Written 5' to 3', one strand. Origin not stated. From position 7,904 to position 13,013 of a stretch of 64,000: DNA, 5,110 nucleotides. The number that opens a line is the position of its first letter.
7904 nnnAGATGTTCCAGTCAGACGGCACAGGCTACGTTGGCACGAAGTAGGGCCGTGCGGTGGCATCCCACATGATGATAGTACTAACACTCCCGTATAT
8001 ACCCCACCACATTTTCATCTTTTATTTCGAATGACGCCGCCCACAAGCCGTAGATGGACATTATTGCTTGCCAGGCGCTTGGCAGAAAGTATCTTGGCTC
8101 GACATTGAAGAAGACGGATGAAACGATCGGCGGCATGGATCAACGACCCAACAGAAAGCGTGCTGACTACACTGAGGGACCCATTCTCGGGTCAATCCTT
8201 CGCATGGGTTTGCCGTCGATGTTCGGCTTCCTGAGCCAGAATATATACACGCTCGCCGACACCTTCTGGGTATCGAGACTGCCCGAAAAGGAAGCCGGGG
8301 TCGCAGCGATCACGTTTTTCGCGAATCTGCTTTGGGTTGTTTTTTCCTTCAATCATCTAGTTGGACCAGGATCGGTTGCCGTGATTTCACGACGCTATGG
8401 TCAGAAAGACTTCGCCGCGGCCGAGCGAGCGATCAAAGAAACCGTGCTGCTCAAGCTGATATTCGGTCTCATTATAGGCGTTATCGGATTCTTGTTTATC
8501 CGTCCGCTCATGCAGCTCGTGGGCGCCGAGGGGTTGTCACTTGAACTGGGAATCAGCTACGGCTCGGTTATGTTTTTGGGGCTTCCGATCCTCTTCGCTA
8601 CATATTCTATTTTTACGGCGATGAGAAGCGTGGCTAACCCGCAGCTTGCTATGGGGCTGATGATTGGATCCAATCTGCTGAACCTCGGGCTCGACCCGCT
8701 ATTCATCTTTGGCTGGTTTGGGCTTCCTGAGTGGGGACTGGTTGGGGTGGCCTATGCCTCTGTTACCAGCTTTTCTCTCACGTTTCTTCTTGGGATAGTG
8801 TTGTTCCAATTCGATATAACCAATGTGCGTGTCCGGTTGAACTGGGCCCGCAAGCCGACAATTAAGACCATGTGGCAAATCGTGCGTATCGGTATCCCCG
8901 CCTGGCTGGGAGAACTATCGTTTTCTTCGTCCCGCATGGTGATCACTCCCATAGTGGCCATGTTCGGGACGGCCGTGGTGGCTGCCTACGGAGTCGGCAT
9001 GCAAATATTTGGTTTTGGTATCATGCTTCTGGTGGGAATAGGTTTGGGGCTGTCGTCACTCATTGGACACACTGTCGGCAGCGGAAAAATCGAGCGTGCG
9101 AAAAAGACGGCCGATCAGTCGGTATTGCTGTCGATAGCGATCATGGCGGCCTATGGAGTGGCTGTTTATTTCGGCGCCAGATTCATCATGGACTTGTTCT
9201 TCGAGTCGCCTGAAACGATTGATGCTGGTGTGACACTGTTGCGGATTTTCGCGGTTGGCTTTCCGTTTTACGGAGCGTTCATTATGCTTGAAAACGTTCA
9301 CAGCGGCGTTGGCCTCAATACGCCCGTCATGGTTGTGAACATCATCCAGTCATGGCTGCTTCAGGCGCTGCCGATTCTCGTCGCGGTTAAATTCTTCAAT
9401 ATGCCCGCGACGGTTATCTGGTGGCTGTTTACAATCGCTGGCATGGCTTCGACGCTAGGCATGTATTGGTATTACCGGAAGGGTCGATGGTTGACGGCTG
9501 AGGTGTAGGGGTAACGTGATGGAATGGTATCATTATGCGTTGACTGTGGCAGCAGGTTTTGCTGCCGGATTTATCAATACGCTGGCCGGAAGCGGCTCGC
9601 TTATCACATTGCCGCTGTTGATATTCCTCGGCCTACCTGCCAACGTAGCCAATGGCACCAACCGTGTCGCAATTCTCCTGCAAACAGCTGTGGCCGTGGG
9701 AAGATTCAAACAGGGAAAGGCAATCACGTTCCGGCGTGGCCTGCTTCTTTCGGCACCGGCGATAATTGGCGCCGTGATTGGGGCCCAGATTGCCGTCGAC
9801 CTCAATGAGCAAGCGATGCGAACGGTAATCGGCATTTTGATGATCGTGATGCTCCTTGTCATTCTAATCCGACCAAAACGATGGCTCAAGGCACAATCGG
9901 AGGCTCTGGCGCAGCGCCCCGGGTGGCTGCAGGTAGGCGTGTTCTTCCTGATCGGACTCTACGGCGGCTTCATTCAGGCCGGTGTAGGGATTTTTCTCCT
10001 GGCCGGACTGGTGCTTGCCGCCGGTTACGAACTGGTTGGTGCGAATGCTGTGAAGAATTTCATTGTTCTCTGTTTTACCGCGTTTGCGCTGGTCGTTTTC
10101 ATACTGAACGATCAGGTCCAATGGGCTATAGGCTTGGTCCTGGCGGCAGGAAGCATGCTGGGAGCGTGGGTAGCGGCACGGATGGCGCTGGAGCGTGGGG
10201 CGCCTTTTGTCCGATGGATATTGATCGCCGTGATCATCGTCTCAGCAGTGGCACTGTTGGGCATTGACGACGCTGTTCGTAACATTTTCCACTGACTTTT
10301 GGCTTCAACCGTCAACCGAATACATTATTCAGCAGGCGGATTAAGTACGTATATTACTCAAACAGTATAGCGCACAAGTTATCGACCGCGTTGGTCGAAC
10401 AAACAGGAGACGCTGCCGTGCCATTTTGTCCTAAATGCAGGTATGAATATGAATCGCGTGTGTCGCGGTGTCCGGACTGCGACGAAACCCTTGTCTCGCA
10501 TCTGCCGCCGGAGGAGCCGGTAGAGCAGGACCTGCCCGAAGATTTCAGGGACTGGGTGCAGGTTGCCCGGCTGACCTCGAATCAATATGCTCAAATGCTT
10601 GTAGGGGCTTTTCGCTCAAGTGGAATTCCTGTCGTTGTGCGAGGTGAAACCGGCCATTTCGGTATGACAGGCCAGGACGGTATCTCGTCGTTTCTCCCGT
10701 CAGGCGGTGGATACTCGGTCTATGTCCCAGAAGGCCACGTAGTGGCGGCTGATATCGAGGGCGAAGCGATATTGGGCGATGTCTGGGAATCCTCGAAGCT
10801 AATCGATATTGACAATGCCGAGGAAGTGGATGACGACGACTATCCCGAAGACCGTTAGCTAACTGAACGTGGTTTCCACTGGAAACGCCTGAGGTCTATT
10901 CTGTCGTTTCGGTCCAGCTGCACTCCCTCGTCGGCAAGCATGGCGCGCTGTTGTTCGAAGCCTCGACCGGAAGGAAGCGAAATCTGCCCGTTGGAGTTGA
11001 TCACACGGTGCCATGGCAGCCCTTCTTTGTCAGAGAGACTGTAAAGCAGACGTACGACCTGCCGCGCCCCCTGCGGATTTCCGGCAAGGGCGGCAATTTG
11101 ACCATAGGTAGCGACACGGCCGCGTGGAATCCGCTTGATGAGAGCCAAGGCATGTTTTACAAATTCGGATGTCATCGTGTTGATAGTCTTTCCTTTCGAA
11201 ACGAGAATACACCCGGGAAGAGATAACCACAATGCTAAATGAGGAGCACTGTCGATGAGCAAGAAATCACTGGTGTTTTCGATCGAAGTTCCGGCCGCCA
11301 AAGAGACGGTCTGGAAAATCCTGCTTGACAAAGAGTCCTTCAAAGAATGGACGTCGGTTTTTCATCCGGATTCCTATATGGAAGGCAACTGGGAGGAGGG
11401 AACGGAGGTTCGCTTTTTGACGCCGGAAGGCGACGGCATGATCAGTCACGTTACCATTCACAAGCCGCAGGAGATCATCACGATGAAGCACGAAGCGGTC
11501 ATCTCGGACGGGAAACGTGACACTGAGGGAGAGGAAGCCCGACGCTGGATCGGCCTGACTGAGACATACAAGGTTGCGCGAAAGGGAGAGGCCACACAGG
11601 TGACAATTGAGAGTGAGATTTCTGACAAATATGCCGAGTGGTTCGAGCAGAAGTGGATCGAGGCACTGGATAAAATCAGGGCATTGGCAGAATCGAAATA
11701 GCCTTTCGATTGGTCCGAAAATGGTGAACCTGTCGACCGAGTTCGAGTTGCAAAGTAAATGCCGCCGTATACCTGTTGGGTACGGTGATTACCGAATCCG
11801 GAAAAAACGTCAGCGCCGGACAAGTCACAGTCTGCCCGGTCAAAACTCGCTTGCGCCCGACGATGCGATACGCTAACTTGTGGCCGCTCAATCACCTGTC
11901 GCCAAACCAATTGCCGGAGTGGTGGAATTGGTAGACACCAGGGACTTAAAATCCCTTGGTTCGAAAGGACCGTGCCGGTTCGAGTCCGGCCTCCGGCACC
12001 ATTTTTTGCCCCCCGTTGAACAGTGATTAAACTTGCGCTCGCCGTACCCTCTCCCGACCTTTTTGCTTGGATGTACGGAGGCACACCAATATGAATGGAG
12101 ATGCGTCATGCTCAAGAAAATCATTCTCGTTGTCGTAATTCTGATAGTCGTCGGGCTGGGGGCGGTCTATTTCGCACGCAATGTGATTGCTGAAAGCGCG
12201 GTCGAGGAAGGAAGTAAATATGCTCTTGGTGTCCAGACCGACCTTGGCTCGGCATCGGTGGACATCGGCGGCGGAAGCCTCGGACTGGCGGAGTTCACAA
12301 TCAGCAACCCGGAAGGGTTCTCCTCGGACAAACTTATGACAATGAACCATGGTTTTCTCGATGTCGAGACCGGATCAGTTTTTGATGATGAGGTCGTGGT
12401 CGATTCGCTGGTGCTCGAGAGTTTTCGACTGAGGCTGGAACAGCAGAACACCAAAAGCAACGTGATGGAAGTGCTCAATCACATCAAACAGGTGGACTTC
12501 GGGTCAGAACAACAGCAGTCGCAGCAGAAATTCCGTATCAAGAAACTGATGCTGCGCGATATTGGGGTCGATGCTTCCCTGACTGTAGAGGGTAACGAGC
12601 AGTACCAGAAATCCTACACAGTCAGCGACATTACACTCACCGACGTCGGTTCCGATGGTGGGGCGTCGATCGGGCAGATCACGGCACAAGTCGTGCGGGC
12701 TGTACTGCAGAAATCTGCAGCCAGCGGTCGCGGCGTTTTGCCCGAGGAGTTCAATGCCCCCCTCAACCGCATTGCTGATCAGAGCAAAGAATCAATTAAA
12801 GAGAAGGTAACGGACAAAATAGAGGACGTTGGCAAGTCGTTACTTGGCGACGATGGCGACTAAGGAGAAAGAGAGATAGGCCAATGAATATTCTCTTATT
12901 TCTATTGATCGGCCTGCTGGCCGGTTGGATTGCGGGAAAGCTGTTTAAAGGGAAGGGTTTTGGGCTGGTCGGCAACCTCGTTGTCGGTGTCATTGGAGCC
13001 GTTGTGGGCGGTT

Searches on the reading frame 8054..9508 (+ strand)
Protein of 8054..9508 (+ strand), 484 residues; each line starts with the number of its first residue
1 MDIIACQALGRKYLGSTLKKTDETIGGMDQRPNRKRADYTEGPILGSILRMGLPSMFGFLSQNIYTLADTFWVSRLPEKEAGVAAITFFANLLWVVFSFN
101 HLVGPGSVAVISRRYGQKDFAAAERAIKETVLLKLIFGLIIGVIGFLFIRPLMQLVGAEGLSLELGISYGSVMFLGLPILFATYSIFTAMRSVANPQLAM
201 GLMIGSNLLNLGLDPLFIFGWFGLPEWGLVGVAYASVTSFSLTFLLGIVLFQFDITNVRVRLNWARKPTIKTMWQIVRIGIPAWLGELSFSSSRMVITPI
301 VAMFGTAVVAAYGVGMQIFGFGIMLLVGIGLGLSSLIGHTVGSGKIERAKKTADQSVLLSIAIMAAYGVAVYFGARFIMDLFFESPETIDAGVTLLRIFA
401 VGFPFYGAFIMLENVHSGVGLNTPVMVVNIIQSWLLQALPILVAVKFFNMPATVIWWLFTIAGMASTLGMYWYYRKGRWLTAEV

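Call 27: search_protein_families(library=pfam, proteins=[window:8054-9508:+], max_evalue=0.00001)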
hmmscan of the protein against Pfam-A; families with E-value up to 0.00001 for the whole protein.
window:8054-9508:+ (484 aa): 1 family
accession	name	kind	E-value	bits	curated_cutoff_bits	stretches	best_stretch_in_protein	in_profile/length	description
PF01554.23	MatE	-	6.3e-51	172.7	24.9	2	282-438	1-156/161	MatE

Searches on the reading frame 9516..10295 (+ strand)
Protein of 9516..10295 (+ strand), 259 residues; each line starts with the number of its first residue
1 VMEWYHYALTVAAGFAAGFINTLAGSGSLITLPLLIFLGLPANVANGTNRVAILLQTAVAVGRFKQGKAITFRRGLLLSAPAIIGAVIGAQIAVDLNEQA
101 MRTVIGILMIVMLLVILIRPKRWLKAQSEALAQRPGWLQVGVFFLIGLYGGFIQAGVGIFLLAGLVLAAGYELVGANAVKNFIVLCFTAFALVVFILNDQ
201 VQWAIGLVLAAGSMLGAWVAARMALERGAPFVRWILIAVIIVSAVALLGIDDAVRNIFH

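Call 27: search_protein_families(library=pfam, proteins=[window:9516-10295:+], max_evalue=0.00001)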
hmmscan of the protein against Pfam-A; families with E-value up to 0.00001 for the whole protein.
window:9516-10295:+ (259 aa): 1 family
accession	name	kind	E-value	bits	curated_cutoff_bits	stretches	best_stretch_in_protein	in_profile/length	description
PF01925.25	TauE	-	5.9e-43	147.7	32.6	1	11-247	2-237/237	Sulfite exporter TauE/SafE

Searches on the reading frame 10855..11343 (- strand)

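Call 28: search_protein_families(library=pfam, proteins=[window:10855-11343:-], max_evalue=0.00001)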
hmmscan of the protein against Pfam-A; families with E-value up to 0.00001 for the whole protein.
window:10855-11343:- (162 aa): 1 family
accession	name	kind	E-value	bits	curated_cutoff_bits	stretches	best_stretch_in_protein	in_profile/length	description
PF01035.26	DNA_binding_1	-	8.6e-23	80.4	27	1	61-141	2-81/81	6-O-methylguanine DNA methyltransferase, DNA binding domain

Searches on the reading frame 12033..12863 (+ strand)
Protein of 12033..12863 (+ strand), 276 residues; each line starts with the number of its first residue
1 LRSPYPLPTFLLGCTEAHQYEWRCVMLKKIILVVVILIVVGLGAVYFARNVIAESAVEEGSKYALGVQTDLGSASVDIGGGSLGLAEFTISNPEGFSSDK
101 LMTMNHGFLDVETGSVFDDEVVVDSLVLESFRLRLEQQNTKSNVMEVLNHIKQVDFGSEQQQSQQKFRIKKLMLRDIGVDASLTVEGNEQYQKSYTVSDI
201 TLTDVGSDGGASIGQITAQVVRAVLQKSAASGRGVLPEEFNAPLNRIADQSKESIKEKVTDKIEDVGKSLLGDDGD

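Call 27: search_protein_families(library=pfam, proteins=[window:12033-12863:+], max_evalue=0.00001)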
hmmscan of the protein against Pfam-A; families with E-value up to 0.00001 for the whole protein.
window:12033-12863:+ (276 aa): 1 family
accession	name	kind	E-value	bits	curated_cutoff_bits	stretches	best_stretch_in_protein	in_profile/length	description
PF05359.17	DUF748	-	1.3e-09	37.2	50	1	23-177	10-162/1037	Domain of Unknown Function (DUF748)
